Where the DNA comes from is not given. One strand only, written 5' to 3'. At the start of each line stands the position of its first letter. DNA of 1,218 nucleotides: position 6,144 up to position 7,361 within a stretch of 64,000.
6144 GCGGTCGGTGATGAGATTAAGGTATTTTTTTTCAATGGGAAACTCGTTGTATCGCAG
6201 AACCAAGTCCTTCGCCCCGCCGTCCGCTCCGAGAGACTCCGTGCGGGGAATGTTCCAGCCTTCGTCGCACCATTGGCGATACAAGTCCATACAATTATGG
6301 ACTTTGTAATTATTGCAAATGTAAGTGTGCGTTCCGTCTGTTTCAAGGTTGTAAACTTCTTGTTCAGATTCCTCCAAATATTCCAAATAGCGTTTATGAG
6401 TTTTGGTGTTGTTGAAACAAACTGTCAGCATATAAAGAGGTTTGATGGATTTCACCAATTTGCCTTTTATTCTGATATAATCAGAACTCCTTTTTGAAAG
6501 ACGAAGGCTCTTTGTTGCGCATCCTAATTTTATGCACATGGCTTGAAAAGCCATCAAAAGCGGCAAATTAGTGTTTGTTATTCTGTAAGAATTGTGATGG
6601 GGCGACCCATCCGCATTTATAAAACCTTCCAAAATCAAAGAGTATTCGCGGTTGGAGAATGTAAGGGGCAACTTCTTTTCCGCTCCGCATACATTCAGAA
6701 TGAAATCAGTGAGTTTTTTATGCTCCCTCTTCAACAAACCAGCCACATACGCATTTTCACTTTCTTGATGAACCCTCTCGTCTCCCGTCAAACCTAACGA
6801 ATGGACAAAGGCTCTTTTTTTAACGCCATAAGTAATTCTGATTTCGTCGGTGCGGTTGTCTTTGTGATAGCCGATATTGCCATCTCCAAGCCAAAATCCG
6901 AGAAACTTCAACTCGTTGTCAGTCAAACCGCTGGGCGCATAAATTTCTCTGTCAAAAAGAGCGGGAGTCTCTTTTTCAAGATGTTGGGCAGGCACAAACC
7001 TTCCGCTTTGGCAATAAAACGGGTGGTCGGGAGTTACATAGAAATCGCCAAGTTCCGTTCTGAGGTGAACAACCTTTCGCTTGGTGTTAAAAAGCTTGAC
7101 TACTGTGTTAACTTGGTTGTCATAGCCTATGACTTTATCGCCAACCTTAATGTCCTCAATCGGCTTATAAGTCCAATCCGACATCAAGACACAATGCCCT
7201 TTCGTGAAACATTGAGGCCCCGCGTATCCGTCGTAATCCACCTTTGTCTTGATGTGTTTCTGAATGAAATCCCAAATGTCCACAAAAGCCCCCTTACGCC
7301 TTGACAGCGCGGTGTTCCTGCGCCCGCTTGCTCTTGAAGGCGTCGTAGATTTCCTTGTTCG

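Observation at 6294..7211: Intein with a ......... endonuclease inserted exactly at the catalytic cysteine of a CHAP lysin in the head module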

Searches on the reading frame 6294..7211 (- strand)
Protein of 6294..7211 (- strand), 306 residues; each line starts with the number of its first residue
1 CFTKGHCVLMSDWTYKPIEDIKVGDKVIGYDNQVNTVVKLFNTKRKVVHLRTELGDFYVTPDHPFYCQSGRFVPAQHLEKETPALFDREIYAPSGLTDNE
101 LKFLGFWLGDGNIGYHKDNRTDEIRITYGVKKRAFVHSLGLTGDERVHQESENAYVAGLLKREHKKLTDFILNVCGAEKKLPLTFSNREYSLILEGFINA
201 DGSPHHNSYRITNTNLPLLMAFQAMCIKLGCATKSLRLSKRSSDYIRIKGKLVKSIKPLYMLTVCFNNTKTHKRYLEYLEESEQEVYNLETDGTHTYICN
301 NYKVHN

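Call 3: search_protein_families(library=pfam, max_evalue=1, proteins=[window:6294-7211:-])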
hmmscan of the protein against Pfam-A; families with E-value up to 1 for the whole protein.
seq(306 aa): 7 families
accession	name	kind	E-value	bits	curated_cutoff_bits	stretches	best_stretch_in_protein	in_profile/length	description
PF05203.21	Hom_end_hint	-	4e-09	37.2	32.1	1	1-50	1-50/228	Hom_end-associated Hint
PF14623.11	Vint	-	7.2e-06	26.3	27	1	1-81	2-80/166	Hint-domain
PF07591.16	PT-HINT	-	2.3e-05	25.1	27.7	1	14-81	7-84/137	Pretoxin HINT domain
PF14528.11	LAGLIDADG_3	-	3.4e-05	24.4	22.5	1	191-238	4-55/82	LAGLIDADG-like domain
PF14890.11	Intein_splicing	-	0.00052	20.3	35.8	1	17-306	11-155/155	Intein splicing domain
PF13403.11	Hint_2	-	0.002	18.9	28.4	1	1-46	2-46/147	Hint domain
PF01079.26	Hint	-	0.0033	17.5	29.7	1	1-41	13-56/213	Hint module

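Call 4: search_protein_families(library=ncbifam, max_evalue=1, proteins=[window:6294-7211:-])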
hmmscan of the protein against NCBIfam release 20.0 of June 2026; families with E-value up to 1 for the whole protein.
seq(306 aa): 3 families
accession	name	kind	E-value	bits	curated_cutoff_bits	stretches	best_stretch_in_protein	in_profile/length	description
NF005852.0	PRK07773.1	equivalog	0.002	16.5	780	1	35-113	440-521/886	replicative DNA helicase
NF038136.1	rSAM_Rv_intein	exception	0.011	14.6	700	1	1-79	76-163/574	intein-containing Rv2578c family radical SAM protein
TIGR01445.1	intein_Nterm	domain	0.076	14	24.5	1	25-66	35-82/83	intein N-terminal splicing region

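Call 5: search_protein_families(library=phrogs, max_evalue=0.01, proteins=[window:6294-7211:-])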
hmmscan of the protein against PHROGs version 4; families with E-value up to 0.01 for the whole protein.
seq(306 aa): 3 families
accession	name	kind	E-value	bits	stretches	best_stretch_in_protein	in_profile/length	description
phrog_26446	-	DNA, RNA and nucleotide metabolism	7.9e-06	25.2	1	1-264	367-647/761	anaerobic ribonucleoside reductase large subunit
phrog_36001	-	unknown function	0.0025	17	0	1-68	97-165/715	-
phrog_21587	-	unknown function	0.0081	15.3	0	1-68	575-648/706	-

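Call 12: find_homologous_proteins(query=window:6294-7211:-, max_evalue=0.001)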
Query seq(306 aa) (306 aa): 27 proteins with E <= 0.001 among 584 candidates.
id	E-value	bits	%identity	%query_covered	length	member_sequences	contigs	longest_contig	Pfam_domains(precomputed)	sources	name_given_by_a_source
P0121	2.0e-209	712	100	100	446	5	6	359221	PF14623.12,PF05203.22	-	-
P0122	2.4e-189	646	94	97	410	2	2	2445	-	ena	-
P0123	2.1e-138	479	69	100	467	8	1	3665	PF05257.23,PF05203.22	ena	-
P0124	3.0e-138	478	71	97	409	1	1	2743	PF07591.16,PF05257.23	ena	-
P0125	5.7e-137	474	70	100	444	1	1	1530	PF05257.23,PF05203.22,PF14528.12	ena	-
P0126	6.0e-130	451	65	100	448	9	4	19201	PF05203.22,PF14528.12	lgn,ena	-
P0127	7.6e-130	451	67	100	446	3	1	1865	PF05257.23,PF05203.22,PF14528.12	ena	-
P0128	1.2e-129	450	67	100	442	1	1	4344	PF07591.16,PF05257.23,PF05203.22,PF14528.12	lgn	-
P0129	1.5e-128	447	67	100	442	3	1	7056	PF05257.23,PF05203.22,PF14528.12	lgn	-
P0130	1.2e-126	440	65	100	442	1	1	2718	PF05257.23,PF05203.22,PF14528.12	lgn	-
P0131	1.2e-126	440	63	100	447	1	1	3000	PF05257.23,PF14528.12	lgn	-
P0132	1.3e-126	440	65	100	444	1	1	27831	PF07591.16,PF05257.23,PF05203.22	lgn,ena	-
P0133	4.8e-125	435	64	100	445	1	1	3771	PF07591.16,PF05257.23,PF05203.22,PF14528.12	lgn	-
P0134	9.3e-125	434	63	100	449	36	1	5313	PF05257.23,PF05203.22,PF14528.12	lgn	-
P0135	1.3e-124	434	62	100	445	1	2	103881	PF05257.23,PF05203.22,PF14528.12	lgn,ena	-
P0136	4.5e-123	429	63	100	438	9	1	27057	PF05257.23,PF05203.22,PF14528.12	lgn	-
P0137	6.5e-123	428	64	100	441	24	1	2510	PF07591.16,PF05257.23,PF05203.22,PF14528.12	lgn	-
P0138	3.3e-122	426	62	100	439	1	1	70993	PF05257.23,PF14623.12,PF05203.22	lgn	-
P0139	6.6e-120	418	62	100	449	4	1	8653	PF05257.23,PF05203.22,PF14528.12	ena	-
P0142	4.3e-90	320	52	100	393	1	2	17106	PF05203.22,PF14528.12,PF14890.12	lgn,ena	-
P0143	2.0e-89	318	62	78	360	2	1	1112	PF14528.12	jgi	jgi:hypothetical protein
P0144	9.1e-83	296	49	100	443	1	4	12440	PF05257.23,PF14623.12,PF05203.22,PF14528.12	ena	-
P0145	6.6e-74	267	46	100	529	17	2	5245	PF05257.23,PF05203.22,PF14528.12,PF08239.18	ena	-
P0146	4.4e-40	156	36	100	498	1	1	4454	PF07591.16,PF14623.12,PF14528.12,PF14890.12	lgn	-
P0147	1.4e-8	53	25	100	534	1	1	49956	PF00145.24,PF14528.12,PF13403.12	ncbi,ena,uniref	ncbi:DNA cytosine methyltransferase [uncultured Nostoc sp.]|uniref:DNA cytosine methyltransferase n=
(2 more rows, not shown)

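Call 19: find_encoding_contigs(protein=P0135, flank=10000, max_places=2)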
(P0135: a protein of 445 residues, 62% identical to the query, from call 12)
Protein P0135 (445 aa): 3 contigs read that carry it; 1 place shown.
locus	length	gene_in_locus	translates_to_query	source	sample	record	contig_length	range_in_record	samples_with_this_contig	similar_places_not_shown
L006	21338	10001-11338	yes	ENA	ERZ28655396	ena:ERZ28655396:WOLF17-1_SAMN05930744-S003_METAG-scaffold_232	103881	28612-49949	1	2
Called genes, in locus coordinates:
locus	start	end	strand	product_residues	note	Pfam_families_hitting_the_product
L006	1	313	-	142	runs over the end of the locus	PF04002:RadC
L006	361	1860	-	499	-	PF13541:ChlI, PF01078:Mg_chelatase, PF13335:Mg_chelatase_C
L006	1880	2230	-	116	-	PF00436:SSB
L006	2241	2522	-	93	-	-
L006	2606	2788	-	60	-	-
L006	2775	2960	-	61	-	-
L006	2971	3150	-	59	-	-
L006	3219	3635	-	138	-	-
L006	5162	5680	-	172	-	-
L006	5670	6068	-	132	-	PF05866:RusA (weak)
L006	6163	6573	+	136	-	-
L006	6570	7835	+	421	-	PF03237:Terminase_6N, PF17289:Terminase_6C (weak)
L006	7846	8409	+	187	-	-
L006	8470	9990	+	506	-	PF13264:DUF4055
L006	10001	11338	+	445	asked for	PF05203:Hom_end_hint, PF14528:LAGLIDADG_3 (faint), PF05257:CHAP (weak)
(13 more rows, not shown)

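Call 20: find_encoding_contigs(protein=P0138, flank=10000, max_places=2)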
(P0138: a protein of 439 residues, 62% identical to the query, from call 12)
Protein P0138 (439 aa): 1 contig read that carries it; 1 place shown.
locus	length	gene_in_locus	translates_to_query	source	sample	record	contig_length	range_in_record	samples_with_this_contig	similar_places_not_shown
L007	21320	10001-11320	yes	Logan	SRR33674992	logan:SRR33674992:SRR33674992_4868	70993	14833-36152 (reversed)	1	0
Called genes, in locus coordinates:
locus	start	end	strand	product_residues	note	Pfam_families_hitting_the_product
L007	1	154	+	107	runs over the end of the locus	-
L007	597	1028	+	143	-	-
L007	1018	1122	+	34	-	-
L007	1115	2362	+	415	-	PF03237:Terminase_6N, PF17289:Terminase_6C (weak)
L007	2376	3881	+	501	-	PF13264:DUF4055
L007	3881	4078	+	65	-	-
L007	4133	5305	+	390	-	-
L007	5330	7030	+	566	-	-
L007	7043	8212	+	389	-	-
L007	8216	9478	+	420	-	-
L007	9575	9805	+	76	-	-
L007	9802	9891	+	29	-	-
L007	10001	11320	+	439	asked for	PF05203:Hom_end_hint (weak), PF14623:Vint (faint), PF05257:CHAP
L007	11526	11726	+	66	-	-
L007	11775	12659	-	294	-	-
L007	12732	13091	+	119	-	PF06356:DUF1064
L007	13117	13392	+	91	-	-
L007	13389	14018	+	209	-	PF01764:Lipase_3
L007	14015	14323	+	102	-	PF14359:DUF4406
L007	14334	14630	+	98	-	-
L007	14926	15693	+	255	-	-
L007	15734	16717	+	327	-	PF20036:Gp13-like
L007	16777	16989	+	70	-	-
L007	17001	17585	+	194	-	PF20557:DnaT_2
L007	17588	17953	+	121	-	-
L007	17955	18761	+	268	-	-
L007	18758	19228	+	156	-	-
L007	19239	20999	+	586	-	PF18906:Phage_tube_2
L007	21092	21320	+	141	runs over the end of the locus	-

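Call 47: search_protein_families(library=pfam, max_evalue=0.001, proteins=[P0145])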
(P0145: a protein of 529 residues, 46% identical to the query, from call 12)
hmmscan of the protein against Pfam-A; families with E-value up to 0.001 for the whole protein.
P0145 (529 aa): 7 families
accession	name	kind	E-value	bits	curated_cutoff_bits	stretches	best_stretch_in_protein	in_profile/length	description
PF05257.22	CHAP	-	5.5e-09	36.8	26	1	329-411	4-69/81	CHAP domain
PF05203.21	Hom_end_hint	-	9e-09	36.1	32.1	1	25-78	1-54/228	Hom_end-associated Hint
PF14528.11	LAGLIDADG_3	-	2.2e-07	31.5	22.5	1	219-271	5-59/82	LAGLIDADG-like domain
PF08239.17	SH3_3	-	2.9e-06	27.8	27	1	479-522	2-49/54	Bacterial SH3 domain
PF01079.26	Hint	-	4e-05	23.8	29.7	1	23-62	11-50/213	Hint module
PF14890.11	Intein_splicing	-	0.00019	21.7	35.8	1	34-335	3-155/155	Intein splicing domain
PF06347.19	SH3_4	-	0.00044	20.4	24.1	1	478-521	3-49/56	Bacterial SH3 domain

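Call 62: find_related_loci(query=A2, collection=genome_contigs, flank=6000)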
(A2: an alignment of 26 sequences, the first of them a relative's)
Query A2 (446 aa) in genome_contigs; peptide patterns used: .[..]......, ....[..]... (x = any residue, [..] = any of these).
65 stretches matched a pattern; 4 encode a relative of the query (tblastn E <= 1e-3); 4 distinct loci.
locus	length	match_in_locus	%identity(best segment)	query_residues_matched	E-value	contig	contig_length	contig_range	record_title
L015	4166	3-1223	58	15-419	2e-150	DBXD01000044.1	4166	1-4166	MAG TPA_asm: Cyanobacteria bacterium UBA1221 UBA1221_contig_234860, whole genome shotgun sequence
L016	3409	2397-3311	59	1-304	5e-120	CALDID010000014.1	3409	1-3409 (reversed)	MAG TPA_asm: uncultured Treponema sp. isolate ERR1278103_bin.5_CONCOCT_v1.1_MAG genome assembly, contig: ERZ841272.38541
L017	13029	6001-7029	22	22-331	1e-9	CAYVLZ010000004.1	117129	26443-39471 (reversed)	MAG TPA_asm: Candidatus Woesearchaeota archaeon isolate SRP141376_co1_71 genome assembly, contig: NODE_377_length_117129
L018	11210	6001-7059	20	17-331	4e-8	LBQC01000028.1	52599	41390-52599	MAG: Candidatus Roizmanbacteria bacterium GW2011_GWA2_35_19 UR68_C0028, whole genome shotgun sequence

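Call 63: find_related_loci(query=A2, collection=viral_contigs, flank=6000)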
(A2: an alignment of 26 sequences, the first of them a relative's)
Query A2 (446 aa) in viral_contigs; peptide patterns used: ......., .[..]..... (x = any residue, [..] = any of these).
279 stretches matched a pattern; 40 encode a relative of the query (tblastn E <= 1e-3); 40 distinct loci.
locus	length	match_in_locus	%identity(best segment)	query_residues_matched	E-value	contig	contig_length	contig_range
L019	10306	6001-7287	53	1-428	2e-142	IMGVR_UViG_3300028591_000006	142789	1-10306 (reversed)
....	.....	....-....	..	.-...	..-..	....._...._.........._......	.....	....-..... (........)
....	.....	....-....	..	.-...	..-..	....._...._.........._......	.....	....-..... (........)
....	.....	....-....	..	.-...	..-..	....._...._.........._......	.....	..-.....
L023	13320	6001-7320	30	3-445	1e-47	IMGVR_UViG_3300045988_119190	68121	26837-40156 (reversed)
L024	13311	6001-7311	38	9-434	5e-70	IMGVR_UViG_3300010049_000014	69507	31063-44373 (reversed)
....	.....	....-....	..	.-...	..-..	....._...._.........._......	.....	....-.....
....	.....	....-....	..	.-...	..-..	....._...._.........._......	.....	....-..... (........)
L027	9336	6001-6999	32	1-341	3e-36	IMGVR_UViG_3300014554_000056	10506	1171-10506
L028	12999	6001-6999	32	1-341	4e-36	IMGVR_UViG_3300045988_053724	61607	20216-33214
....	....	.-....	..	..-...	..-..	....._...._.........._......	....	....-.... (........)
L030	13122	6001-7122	31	1-371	4e-34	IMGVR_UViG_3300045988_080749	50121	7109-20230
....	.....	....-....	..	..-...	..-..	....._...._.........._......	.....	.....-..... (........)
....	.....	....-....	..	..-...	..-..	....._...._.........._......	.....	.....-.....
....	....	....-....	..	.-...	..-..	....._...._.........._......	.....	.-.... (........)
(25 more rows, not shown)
